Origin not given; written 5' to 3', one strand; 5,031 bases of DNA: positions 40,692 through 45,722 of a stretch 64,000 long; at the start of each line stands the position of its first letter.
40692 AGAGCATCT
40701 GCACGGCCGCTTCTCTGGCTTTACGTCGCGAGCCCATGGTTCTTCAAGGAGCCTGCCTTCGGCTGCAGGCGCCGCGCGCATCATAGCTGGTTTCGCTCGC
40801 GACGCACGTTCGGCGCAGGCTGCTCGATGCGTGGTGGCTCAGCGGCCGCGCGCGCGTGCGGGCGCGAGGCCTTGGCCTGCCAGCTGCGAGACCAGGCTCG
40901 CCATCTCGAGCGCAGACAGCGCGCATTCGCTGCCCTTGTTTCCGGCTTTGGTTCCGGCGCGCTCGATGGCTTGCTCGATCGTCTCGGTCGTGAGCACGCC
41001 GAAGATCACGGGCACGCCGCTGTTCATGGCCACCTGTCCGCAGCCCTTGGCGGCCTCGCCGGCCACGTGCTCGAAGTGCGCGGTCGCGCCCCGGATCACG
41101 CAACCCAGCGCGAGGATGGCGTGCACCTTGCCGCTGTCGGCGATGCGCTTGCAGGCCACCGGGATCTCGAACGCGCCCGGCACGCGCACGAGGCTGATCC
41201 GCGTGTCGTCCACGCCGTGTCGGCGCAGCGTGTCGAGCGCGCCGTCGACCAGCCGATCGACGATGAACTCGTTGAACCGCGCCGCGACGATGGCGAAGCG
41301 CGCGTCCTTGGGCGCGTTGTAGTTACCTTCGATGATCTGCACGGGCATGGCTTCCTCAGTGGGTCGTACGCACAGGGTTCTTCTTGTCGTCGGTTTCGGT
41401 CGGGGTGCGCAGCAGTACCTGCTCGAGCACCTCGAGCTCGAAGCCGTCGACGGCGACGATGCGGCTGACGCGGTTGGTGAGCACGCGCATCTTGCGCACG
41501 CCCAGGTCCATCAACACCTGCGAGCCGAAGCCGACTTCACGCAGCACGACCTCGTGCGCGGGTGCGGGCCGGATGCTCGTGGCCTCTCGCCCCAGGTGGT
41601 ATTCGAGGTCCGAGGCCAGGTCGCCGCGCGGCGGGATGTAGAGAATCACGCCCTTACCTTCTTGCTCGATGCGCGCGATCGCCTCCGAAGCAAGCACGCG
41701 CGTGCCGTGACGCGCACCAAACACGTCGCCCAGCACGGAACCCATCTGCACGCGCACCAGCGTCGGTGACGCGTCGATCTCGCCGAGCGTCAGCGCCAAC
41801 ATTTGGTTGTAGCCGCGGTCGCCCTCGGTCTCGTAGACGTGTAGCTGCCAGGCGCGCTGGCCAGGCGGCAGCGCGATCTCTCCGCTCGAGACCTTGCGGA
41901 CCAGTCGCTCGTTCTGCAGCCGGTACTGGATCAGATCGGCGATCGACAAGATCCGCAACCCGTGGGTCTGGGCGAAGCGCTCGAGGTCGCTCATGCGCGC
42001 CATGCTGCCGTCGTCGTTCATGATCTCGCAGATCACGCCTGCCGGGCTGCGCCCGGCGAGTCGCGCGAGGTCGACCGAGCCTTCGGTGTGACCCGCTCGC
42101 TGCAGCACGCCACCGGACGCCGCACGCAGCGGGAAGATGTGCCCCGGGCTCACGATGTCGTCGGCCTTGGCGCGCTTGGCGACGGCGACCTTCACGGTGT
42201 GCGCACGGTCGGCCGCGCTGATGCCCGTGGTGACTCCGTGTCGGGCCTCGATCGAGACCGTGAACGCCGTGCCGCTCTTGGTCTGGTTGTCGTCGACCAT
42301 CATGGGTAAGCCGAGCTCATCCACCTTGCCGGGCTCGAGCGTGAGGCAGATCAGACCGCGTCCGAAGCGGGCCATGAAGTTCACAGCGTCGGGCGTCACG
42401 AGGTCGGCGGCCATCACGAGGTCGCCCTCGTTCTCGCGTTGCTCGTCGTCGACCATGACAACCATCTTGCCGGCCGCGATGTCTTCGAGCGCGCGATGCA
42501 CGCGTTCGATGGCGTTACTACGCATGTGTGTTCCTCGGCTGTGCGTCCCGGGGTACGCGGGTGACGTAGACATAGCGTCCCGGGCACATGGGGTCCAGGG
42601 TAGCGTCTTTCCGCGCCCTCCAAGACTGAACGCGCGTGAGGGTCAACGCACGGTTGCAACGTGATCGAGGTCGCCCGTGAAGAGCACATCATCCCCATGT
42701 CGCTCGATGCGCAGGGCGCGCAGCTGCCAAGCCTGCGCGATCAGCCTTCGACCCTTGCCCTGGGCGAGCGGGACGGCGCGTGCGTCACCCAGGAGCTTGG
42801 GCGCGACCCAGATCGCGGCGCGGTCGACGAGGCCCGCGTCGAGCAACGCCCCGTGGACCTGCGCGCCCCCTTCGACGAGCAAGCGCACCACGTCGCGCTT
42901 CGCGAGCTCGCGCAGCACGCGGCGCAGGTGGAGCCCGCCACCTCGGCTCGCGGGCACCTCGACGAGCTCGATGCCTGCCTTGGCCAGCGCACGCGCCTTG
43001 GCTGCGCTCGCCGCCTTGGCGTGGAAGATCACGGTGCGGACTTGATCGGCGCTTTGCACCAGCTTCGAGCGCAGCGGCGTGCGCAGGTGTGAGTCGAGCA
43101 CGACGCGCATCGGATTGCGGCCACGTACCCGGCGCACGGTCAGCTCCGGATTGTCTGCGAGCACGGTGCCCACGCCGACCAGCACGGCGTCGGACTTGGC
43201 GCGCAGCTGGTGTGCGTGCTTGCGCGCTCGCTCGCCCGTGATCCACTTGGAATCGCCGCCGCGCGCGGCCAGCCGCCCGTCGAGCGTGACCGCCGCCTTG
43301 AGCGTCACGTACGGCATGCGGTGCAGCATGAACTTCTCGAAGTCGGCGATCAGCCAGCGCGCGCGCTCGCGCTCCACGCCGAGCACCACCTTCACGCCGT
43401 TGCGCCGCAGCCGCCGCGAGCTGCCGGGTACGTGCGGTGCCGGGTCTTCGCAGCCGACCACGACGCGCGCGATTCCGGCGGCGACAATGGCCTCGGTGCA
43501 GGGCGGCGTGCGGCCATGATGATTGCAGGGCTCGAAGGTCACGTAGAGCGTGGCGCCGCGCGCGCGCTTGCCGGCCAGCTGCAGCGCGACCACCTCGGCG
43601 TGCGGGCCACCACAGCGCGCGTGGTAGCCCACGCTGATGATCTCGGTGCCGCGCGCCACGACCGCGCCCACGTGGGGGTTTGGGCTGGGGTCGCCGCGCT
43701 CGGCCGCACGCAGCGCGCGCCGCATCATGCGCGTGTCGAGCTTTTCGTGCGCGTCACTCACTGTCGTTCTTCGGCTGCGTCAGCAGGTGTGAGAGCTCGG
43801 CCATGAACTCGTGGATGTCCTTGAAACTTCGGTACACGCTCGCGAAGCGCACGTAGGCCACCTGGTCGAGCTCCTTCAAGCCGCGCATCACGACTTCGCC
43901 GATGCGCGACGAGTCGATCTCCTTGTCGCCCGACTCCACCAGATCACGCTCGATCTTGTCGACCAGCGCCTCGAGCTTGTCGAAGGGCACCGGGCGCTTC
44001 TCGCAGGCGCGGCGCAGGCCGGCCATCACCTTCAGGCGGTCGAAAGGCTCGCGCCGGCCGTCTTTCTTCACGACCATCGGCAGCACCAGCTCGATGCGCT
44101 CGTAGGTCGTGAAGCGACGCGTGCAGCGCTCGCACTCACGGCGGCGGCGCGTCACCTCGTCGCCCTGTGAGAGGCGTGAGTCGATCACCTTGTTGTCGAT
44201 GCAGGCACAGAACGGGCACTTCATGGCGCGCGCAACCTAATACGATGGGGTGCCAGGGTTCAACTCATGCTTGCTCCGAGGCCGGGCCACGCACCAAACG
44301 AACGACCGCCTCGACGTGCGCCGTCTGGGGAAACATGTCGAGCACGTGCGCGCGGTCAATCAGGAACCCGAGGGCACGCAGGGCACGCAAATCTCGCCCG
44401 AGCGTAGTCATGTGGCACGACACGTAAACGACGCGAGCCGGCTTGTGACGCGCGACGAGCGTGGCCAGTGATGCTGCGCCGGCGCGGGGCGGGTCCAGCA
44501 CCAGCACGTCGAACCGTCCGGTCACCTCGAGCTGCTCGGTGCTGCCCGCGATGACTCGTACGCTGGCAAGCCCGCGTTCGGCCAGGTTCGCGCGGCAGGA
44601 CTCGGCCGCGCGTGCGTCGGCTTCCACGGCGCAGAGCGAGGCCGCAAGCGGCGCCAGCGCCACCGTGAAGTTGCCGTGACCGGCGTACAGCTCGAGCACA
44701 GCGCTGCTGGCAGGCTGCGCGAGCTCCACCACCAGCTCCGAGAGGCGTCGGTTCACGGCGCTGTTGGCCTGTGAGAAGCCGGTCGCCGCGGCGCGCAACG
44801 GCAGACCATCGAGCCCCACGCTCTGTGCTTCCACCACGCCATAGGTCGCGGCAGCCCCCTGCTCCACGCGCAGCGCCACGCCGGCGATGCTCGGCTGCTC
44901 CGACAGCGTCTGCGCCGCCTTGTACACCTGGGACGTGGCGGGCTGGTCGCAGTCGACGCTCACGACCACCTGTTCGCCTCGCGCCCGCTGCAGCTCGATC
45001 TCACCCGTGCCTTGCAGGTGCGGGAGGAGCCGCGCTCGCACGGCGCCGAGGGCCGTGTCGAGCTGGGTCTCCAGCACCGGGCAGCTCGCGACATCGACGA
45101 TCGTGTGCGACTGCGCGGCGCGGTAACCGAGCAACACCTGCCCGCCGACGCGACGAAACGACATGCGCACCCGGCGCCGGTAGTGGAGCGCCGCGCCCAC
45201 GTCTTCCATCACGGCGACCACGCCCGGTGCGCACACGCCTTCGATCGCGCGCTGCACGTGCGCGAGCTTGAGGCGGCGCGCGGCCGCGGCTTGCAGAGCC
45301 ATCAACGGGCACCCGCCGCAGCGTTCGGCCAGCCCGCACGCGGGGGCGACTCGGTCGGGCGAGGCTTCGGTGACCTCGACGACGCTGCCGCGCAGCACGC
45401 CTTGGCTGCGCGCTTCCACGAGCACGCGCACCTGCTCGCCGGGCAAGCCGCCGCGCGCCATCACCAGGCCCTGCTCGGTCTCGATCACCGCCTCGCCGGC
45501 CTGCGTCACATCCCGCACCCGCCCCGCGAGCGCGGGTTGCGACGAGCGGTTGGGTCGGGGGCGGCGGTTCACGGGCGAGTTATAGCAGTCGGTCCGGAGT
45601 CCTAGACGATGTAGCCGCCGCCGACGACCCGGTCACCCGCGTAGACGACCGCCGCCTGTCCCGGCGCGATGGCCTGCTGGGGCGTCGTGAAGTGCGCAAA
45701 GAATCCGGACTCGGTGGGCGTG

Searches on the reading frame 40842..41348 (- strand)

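Call 57: search_protein_families(library=pfam, proteins=[window:40842-41348:-], max_evalue=0.0001)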
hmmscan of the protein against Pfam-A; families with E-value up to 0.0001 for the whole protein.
window:40842-41348:- (169 aa): 1 family
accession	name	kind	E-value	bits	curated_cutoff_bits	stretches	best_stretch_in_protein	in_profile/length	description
PF00885.24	DMRL_synthase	-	7.6e-57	191.6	26.7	1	16-152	2-137/139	6,7-dimethyl-8-ribityllumazine synthase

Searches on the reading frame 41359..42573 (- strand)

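Call 57: search_protein_families(library=pfam, proteins=[window:41359-42573:-], max_evalue=0.0001)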
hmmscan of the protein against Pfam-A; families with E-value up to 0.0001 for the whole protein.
window:41359-42573:- (405 aa): 2 families
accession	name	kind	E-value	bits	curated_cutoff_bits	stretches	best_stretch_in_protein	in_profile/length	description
PF00926.24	DHBP_synthase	-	2.4e-85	285.3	26.4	1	27-217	2-191/191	3,4-dihydroxy-2-butanone 4-phosphate synthase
PF00925.25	GTP_cyclohydro2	-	1.5e-27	96.7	23.3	1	235-386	8-164/165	GTP cyclohydrolase II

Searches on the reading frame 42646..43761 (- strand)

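Call 57: search_protein_families(library=pfam, proteins=[window:42646-43761:-], max_evalue=0.0001)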
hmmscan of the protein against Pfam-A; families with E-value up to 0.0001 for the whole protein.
window:42646-43761:- (372 aa): 4 families
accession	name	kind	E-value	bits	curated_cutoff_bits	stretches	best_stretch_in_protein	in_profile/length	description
PF01872.23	RibD_C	-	5.8e-53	180.1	24.1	1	150-360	1-196/197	RibD C-terminal domain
PF00383.29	dCMP_cyt_deam_1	-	5.4e-21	74.8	25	1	9-104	4-102/102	Cytidine and deoxycytidylate deaminase zinc-binding region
PF14437.12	MafB19-deam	-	1.5e-12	48.1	27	1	10-110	4-107/142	MafB19-like deaminase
PF18785.7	Inv-AAD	-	8.5e-05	22.9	26.5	0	68-127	52-116/129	Invertebrate-AID/APOBEC-deaminase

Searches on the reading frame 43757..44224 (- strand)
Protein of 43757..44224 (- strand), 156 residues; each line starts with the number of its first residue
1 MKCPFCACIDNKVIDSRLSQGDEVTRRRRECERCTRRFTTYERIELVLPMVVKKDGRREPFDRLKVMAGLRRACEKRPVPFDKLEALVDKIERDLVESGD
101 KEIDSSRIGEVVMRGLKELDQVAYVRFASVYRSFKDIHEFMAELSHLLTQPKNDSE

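Call 57: search_protein_families(library=pfam, proteins=[window:43757-44224:-], max_evalue=0.0001)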
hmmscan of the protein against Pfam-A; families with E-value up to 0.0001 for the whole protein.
window:43757-44224:- (156 aa): 2 families
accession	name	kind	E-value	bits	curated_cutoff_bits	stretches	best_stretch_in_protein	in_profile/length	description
PF03477.21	ATP-cone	-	1.8e-23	83.3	25.8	1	50-136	2-87/88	ATP cone domain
PF22811.2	Zn_ribbon_NrdR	-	7.2e-17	61.5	27.2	1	1-42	1-42/42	Transcriptional repressor NrdR-like, N-terminal domain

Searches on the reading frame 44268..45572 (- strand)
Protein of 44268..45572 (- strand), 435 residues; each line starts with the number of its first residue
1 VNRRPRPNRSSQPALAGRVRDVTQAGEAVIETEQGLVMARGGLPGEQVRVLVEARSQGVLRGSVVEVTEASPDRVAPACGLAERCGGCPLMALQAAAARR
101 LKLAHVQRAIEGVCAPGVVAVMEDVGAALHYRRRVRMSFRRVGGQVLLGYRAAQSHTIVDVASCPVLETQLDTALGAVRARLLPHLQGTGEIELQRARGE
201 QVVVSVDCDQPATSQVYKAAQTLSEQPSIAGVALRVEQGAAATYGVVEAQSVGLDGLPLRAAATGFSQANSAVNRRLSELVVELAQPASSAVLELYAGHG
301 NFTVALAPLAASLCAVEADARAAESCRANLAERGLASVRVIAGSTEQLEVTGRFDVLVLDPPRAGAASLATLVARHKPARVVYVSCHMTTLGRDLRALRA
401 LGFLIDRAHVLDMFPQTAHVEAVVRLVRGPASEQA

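Call 57: search_protein_families(library=pfam, proteins=[window:44268-45572:-], max_evalue=0.0001)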
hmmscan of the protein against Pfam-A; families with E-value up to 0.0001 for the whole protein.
window:44268-45572:- (435 aa): 4 families
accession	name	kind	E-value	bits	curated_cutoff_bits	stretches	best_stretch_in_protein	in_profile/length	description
PF05958.17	tRNA_U5-meth_tr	-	3.7e-21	76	23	2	260-348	173-261/357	tRNA (Uracil-5-)-methyltransferase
PF03602.21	Cons_hypoth95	-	5.6e-07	29.8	24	1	290-366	43-126/182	Conserved hypothetical protein 95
PF05175.20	MTS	-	1.4e-06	28.5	23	1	280-362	23-107/170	Methyltransferase small domain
PF13649.12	Methyltransf_25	-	2.5e-06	28.5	27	1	292-358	1-69/97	Methyltransferase domain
